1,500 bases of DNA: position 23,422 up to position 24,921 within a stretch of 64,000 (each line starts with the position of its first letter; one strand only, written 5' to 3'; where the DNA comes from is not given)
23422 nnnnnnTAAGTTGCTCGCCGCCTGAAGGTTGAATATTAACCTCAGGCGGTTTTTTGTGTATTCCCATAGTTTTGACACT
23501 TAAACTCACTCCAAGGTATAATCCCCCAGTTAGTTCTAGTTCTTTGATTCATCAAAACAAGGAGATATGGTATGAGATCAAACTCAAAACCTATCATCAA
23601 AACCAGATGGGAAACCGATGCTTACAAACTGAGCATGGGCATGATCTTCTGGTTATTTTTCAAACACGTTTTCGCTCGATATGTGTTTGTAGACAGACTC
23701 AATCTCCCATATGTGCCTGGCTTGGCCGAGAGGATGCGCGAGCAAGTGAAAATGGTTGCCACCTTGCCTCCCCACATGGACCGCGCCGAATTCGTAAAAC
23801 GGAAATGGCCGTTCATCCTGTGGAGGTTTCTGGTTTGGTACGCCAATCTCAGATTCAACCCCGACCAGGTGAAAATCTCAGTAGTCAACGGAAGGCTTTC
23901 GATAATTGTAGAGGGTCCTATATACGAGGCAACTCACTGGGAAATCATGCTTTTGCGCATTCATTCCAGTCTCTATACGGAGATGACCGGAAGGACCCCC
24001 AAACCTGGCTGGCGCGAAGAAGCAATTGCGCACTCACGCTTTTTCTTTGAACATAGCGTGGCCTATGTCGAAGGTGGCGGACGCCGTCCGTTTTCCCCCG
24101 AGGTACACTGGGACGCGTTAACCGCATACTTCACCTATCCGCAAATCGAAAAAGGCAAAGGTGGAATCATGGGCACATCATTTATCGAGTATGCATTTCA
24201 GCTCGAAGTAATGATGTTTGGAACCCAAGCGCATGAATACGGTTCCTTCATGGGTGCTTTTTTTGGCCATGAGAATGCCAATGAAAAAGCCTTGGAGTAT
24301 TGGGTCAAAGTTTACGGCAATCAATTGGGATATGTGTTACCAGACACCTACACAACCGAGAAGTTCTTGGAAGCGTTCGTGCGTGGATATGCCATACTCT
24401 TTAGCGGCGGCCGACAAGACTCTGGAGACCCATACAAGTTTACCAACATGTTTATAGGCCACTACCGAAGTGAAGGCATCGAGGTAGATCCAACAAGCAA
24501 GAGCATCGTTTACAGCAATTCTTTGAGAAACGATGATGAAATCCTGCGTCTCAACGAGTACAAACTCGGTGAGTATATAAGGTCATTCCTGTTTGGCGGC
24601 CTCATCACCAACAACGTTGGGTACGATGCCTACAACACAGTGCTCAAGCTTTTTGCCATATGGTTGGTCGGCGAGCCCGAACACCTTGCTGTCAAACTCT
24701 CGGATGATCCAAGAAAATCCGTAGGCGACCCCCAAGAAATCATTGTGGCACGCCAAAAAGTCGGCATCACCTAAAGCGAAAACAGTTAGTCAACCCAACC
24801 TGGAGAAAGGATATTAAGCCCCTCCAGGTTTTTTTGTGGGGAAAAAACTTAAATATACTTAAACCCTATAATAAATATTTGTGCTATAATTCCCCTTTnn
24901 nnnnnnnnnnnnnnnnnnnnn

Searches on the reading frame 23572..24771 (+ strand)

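Call 48: search_protein_families(library=pfam, proteins=[window:23572-24771:+], max_evalue=0.001)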
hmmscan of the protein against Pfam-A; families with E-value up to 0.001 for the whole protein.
window:23572-24771:+ (400 aa): 2 families
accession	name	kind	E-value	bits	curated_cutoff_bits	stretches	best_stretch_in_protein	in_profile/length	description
PF04095.22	NAPRTase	-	1.3e-22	81.2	20.8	1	170-390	8-228/239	Nicotinate phosphoribosyltransferase (NAPRTase) family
PF17767.7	NAPRTase_N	-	9.5e-16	58.7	32.6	1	14-130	2-123/125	Nicotinate phosphoribosyltransferase (NAPRTase) N-terminal domain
